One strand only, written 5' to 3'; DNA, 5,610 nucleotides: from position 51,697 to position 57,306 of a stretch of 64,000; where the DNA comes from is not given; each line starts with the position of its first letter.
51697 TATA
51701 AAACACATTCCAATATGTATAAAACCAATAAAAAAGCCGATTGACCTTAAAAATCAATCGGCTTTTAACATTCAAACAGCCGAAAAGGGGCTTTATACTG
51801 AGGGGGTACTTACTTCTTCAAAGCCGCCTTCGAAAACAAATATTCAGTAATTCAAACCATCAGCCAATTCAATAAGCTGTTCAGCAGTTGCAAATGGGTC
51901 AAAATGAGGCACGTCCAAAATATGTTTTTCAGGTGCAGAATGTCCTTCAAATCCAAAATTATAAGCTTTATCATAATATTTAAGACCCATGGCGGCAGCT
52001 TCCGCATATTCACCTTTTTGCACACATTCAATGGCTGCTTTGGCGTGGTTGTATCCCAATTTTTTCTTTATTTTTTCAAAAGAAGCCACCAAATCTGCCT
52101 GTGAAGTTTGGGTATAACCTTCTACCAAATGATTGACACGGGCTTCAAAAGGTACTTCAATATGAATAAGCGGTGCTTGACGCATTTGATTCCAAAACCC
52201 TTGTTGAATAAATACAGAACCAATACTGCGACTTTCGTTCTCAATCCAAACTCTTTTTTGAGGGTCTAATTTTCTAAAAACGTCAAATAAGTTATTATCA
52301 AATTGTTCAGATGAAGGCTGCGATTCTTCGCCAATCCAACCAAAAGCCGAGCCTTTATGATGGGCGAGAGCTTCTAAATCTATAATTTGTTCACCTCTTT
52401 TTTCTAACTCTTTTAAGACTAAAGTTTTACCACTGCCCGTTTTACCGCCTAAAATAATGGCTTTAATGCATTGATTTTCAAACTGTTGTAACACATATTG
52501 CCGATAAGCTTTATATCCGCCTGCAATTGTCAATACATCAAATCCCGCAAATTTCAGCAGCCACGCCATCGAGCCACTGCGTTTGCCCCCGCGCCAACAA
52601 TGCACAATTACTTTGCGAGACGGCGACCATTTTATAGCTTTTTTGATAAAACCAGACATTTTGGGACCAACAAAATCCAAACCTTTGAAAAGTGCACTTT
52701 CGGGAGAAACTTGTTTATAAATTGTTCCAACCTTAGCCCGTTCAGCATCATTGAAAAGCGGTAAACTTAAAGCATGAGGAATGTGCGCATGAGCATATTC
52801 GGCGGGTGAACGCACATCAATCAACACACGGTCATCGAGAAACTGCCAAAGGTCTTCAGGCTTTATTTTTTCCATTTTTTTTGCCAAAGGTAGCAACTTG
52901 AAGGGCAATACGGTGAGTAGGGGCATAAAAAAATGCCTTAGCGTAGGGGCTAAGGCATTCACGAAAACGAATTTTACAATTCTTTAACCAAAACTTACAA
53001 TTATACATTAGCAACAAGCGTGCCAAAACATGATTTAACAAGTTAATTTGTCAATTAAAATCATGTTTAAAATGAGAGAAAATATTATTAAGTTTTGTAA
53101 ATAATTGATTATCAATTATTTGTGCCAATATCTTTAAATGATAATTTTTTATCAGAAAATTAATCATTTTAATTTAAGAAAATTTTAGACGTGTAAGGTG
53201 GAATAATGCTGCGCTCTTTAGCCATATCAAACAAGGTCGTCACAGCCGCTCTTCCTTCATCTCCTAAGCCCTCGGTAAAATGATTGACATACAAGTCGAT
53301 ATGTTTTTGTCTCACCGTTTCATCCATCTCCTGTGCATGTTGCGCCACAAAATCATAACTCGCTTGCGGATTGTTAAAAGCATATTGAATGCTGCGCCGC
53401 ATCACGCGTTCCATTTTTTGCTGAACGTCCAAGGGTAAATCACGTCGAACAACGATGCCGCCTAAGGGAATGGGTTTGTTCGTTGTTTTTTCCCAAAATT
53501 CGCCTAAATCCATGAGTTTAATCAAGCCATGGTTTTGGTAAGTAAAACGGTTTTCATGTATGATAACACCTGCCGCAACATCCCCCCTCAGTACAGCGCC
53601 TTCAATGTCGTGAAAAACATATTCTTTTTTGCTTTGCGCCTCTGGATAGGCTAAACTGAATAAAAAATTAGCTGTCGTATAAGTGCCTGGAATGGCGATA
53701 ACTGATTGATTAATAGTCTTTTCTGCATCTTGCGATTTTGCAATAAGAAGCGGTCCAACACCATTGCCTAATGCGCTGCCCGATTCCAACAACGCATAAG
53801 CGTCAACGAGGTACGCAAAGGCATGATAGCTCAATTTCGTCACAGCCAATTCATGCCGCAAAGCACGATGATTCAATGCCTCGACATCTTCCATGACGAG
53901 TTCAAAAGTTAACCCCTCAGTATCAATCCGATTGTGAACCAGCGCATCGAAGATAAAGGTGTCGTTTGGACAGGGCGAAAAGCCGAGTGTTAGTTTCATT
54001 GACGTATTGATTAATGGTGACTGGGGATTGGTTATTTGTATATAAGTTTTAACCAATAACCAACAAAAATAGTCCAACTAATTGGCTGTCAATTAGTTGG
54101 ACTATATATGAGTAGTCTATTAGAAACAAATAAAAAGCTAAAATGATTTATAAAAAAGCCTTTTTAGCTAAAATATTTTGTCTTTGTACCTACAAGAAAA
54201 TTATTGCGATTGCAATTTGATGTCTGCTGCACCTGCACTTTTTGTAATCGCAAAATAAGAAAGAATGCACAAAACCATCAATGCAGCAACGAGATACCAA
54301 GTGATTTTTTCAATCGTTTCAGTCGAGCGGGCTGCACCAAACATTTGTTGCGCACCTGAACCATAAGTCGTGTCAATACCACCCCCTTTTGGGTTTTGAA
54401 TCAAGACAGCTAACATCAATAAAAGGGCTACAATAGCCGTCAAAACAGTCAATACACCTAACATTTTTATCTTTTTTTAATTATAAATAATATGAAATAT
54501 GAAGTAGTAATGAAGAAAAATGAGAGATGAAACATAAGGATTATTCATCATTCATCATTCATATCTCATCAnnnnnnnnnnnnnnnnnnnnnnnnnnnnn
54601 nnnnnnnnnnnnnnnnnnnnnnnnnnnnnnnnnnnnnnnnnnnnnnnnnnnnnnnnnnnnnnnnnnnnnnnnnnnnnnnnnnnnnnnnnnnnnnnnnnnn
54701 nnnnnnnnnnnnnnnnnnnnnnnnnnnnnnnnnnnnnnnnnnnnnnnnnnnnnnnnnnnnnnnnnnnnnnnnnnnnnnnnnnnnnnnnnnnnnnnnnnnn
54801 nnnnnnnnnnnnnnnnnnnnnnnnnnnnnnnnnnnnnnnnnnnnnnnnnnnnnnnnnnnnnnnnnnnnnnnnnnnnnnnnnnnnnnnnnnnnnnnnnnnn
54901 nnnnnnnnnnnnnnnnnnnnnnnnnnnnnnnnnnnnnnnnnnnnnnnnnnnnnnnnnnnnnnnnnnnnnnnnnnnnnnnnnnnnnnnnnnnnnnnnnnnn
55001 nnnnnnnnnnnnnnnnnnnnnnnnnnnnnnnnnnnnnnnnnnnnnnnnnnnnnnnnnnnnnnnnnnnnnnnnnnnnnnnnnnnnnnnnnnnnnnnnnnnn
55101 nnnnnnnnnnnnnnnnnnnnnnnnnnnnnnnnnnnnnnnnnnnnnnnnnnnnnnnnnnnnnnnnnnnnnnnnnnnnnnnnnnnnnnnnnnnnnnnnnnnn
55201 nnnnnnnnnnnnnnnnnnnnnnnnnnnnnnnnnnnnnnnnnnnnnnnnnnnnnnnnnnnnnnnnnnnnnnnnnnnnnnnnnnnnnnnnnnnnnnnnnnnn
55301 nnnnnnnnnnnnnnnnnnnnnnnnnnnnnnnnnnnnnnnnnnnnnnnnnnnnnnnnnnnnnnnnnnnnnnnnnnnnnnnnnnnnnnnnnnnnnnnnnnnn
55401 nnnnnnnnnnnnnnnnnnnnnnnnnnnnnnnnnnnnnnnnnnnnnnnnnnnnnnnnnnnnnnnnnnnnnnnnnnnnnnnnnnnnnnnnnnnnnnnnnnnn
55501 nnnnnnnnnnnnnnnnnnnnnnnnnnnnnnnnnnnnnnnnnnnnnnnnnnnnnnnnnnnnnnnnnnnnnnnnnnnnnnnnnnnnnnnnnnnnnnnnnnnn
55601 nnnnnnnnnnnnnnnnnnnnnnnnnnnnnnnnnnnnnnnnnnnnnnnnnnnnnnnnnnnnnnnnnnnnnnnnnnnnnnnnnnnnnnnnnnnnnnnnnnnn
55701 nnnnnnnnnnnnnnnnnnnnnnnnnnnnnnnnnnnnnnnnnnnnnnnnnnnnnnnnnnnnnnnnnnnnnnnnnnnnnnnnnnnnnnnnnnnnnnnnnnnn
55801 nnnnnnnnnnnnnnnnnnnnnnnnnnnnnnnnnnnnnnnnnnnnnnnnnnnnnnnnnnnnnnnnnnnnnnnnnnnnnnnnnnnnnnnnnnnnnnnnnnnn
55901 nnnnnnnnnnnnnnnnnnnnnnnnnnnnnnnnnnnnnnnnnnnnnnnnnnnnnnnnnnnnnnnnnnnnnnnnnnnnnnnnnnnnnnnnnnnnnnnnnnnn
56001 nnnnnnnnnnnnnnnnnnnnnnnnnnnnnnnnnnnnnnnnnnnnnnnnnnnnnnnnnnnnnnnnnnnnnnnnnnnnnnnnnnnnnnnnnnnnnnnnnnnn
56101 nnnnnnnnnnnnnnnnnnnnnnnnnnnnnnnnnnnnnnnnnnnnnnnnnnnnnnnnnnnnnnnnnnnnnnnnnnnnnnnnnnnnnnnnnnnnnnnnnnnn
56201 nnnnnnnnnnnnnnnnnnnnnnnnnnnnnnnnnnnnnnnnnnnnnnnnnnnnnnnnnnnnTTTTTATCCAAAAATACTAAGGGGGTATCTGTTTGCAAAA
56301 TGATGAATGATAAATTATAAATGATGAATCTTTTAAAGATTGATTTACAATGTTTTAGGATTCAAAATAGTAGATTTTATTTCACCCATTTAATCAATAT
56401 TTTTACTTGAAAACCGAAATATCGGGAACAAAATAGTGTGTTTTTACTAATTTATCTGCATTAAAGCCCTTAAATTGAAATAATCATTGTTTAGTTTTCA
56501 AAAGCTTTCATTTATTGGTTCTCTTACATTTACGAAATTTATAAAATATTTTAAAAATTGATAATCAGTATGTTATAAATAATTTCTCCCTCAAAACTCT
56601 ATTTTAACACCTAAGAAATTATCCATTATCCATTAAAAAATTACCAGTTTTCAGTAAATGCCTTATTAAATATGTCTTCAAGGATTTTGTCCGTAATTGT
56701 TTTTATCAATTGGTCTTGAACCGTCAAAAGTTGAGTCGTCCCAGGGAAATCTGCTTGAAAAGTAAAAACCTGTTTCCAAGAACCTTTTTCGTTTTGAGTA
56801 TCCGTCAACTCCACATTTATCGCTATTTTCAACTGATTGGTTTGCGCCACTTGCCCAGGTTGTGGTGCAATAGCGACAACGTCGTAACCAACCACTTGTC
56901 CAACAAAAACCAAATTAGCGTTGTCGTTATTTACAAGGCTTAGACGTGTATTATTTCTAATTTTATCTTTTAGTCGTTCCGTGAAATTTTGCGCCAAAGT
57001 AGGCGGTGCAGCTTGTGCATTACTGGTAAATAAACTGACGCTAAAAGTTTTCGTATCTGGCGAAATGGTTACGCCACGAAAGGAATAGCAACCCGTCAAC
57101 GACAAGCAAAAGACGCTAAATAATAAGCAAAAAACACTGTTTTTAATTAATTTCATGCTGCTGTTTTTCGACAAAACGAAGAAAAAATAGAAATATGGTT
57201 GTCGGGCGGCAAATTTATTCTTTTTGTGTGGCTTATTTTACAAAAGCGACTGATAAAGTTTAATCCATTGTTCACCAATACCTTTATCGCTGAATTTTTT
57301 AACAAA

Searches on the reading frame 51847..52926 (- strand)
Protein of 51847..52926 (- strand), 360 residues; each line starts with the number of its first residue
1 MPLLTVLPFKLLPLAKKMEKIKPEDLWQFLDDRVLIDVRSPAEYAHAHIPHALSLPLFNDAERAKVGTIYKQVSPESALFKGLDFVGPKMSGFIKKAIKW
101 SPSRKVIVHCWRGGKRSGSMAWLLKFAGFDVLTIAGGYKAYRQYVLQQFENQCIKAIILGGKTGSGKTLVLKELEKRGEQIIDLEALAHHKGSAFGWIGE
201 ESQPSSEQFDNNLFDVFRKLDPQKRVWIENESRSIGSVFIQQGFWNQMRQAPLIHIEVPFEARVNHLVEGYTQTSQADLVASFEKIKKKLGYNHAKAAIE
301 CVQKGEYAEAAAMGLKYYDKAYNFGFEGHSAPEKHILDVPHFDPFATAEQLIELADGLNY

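Call 70: search_protein_families(library=pfam, proteins=[window:51847-52926:-], max_evalue=0.0001)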
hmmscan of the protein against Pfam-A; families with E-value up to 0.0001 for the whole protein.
window:51847-52926:- (360 aa): 2 families
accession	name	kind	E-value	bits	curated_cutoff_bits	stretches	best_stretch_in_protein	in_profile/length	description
PF00581.25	Rhodanese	-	3.8e-14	53.4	22.2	1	23-142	2-100/102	Rhodanese-like domain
PF13238.12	AAA_18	-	4.5e-05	24.3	29.4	1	157-262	1-103/128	AAA domain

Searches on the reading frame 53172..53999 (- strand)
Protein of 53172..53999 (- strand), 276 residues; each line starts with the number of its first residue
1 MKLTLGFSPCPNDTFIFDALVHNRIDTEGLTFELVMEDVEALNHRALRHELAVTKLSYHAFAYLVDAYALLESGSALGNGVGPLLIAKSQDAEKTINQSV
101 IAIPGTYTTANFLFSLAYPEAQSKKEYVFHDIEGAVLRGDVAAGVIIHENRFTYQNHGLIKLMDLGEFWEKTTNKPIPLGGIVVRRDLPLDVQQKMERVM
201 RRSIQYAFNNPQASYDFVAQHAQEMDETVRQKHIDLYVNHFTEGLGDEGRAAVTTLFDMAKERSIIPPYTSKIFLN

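Call 70: search_protein_families(library=pfam, proteins=[window:53172-53999:-], max_evalue=0.0001)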
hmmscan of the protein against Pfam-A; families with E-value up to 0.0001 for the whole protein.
window:53172-53999:- (276 aa): 1 family
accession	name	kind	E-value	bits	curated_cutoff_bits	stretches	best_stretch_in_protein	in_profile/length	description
PF02621.19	VitK2_biosynth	-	6e-77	259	26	1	3-262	1-252/252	Menaquinone biosynthesis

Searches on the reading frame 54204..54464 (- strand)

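Call 70: search_protein_families(library=pfam, proteins=[window:54204-54464:-], max_evalue=0.0001)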
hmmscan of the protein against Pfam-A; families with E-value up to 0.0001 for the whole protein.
window:54204-54464:- (87 aa): 1 family
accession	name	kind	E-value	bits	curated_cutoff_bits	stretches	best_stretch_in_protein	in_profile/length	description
PF03840.19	SecG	-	1.1e-17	64.4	29.2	1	4-69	1-67/70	Preprotein translocase SecG subunit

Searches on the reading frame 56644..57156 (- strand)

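Call 71: search_protein_families(library=pfam, proteins=[window:56644-57156:-], max_evalue=0.01)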
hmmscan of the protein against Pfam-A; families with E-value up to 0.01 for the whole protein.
window:56644-57156:- (171 aa): 3 families
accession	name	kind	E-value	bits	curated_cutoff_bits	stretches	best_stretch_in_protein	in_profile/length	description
PF04390.17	LptE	-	4e-15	57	23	1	36-165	2-117/118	Lipopolysaccharide-assembly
PF22076.2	Cep192_D6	-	0.00014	22.5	35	1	58-136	15-90/101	Cep192 domain 6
PF11614.14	FixG_C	-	0.0013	19.3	25.6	1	58-136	23-104/119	IG-like fold at C-terminal of FixG, putative oxidoreductase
